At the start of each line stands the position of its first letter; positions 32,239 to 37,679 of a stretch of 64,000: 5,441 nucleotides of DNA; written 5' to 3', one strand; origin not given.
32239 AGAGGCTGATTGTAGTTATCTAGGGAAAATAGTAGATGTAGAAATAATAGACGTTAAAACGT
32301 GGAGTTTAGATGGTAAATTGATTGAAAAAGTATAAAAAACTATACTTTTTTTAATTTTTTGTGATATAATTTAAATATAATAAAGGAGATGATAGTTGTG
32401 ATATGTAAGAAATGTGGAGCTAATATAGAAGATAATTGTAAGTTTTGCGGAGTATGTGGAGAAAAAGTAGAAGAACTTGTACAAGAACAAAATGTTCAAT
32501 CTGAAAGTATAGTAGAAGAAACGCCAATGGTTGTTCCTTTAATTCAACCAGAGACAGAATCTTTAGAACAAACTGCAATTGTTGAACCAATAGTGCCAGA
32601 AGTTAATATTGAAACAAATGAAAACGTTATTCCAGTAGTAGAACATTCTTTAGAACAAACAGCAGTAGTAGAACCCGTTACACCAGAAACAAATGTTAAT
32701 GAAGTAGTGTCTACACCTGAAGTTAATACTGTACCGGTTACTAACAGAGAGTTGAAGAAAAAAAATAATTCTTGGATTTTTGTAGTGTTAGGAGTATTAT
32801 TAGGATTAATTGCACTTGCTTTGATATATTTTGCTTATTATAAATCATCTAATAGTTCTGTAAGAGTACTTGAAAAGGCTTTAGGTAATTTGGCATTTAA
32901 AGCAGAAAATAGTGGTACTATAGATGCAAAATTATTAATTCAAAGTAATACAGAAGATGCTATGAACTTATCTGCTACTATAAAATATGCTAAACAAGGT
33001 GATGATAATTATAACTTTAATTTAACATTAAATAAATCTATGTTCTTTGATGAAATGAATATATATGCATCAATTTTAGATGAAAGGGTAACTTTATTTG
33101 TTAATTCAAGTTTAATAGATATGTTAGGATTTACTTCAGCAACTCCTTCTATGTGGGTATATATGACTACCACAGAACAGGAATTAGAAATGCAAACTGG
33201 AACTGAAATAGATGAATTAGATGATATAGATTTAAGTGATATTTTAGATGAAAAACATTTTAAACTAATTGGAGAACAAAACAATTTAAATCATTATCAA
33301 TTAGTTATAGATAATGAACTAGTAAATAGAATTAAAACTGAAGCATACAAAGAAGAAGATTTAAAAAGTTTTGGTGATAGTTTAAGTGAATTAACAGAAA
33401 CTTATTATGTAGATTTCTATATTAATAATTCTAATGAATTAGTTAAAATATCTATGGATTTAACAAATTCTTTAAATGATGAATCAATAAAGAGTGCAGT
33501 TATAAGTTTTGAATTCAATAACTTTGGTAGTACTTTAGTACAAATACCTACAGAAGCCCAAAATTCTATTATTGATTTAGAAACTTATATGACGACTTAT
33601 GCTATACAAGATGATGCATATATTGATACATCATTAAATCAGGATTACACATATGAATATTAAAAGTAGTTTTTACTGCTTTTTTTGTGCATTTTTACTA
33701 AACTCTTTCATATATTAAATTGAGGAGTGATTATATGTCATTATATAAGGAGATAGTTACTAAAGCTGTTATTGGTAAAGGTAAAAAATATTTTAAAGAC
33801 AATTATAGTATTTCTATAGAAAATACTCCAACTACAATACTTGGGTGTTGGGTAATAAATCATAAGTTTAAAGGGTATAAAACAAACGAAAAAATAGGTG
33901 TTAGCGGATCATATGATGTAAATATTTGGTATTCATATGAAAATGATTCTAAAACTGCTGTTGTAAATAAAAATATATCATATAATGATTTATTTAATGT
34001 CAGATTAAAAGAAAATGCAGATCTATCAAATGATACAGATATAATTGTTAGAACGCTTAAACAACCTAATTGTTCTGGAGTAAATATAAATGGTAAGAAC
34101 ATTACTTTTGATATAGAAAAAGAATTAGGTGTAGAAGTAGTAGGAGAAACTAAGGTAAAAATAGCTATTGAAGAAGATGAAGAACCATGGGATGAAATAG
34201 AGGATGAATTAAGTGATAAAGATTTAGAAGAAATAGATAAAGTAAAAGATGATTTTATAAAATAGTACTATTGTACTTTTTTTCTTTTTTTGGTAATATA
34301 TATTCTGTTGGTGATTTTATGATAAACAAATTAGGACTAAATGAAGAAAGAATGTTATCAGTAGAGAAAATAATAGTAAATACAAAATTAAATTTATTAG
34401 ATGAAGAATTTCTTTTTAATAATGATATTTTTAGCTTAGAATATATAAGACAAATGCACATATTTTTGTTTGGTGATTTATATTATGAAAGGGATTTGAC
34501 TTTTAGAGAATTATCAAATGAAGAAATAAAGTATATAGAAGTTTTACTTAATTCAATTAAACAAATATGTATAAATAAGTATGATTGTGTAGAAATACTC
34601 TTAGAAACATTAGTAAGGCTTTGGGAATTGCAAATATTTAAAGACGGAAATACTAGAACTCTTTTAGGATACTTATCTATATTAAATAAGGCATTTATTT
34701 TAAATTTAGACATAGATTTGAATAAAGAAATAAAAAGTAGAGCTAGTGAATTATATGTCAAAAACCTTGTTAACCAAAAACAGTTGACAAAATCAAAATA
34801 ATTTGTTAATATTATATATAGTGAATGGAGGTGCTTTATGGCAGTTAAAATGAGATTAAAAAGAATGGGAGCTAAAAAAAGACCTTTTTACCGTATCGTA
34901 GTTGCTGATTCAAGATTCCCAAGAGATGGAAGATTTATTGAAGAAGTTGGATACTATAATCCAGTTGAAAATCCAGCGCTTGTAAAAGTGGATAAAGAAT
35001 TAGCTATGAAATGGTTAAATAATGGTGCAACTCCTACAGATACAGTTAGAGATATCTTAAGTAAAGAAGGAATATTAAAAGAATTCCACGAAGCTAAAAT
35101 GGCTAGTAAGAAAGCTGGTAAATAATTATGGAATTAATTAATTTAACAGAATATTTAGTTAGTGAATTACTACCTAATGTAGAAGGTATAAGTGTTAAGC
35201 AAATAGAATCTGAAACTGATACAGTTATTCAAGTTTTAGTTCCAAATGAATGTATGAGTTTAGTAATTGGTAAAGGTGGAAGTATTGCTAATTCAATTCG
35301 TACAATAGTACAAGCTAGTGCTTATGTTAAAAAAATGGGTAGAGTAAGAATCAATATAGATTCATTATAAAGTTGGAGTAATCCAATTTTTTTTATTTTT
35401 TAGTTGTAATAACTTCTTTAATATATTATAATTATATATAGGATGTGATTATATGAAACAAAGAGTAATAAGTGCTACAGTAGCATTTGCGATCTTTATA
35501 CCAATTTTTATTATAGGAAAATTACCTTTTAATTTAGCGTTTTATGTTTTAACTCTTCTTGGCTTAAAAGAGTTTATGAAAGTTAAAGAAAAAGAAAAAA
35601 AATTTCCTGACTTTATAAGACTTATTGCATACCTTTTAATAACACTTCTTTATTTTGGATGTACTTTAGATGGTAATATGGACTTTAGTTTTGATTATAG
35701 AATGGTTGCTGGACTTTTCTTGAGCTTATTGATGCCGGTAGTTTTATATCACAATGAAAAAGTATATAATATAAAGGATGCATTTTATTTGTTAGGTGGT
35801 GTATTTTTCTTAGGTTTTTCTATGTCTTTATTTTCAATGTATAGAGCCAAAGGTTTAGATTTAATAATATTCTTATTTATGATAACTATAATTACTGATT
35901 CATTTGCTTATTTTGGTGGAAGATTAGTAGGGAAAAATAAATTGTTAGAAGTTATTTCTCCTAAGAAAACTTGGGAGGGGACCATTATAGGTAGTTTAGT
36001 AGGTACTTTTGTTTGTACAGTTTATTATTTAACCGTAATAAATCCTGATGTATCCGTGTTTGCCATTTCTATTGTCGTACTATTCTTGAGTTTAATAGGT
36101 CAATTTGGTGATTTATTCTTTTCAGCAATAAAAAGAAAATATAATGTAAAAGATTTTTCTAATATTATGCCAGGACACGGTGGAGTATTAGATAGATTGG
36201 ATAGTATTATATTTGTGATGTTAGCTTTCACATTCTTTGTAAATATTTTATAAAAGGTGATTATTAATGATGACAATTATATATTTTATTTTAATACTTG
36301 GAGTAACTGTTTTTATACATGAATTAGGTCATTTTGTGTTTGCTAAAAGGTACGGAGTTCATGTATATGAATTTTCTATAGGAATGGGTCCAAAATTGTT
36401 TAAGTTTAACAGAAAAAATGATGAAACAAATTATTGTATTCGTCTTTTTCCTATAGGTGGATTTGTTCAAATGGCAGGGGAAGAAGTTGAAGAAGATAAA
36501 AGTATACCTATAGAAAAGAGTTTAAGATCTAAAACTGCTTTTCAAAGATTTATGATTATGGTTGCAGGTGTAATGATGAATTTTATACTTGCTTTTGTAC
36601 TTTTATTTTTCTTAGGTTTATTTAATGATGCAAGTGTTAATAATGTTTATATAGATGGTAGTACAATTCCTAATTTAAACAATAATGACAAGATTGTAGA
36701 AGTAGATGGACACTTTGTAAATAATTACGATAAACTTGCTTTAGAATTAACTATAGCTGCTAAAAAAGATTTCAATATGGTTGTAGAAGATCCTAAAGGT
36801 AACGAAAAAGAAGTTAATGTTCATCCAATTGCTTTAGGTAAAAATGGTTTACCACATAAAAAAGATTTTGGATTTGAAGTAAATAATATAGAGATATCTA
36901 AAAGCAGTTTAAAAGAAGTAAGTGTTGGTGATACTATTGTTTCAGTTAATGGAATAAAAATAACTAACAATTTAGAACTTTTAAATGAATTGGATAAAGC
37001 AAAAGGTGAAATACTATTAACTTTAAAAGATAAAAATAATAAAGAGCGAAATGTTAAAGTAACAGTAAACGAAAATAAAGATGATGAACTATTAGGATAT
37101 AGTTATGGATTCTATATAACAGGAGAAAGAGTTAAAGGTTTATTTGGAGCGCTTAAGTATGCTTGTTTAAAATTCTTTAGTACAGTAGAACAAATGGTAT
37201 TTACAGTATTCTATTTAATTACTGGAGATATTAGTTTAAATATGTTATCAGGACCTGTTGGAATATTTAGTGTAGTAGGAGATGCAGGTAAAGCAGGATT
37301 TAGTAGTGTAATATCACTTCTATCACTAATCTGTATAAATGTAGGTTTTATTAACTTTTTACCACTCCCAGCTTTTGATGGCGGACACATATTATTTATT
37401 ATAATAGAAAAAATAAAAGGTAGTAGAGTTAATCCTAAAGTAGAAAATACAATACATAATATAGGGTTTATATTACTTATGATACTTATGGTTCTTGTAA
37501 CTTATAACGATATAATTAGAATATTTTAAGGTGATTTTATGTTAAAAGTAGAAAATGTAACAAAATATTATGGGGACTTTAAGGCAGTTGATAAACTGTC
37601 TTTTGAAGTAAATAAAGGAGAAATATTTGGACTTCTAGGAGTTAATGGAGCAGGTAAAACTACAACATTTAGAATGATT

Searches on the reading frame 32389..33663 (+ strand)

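Call 7: search_protein_families(library=pfam, proteins=[window:32389-33663:+])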
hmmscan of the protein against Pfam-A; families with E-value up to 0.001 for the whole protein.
window:32389-33663:+ (424 aa): 1 family
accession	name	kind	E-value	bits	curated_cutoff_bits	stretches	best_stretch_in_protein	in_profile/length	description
PF13240.11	Zn_Ribbon_1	-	8.6e-05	22.6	25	1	6-26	2-22/23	zinc-ribbon domain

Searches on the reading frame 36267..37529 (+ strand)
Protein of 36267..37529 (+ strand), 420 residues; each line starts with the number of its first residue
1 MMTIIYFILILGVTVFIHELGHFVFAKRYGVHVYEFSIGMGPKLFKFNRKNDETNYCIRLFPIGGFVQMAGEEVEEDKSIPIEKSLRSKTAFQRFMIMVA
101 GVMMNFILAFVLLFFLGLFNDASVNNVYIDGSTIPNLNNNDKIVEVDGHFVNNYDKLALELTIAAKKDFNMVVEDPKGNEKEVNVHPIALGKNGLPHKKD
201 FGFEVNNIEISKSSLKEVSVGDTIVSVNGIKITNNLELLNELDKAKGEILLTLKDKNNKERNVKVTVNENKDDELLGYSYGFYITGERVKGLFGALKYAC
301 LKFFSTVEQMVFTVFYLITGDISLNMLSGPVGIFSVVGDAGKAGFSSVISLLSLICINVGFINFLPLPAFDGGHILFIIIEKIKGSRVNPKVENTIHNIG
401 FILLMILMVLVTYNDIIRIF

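Call 52: search_protein_families(library=pfam, proteins=[window:36267-37529:+])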
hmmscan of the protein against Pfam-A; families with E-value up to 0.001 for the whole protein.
window:36267-37529:+ (420 aa): 4 families
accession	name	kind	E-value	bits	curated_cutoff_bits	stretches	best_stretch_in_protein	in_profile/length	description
PF02163.28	Peptidase_M50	-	4.2e-63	213.1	27.2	1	6-407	1-221/221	Peptidase family M50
PF14685.13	PDZ_Tricorn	-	1.2e-05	25.7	25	0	217-265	39-88/88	Tricorn protease PDZ domain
PF00595.29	PDZ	-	5e-05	24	23.2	0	202-253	26-80/81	PDZ domain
PF13180.12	PDZ_2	-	6.4e-05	23.6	27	0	205-266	16-79/80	PDZ domain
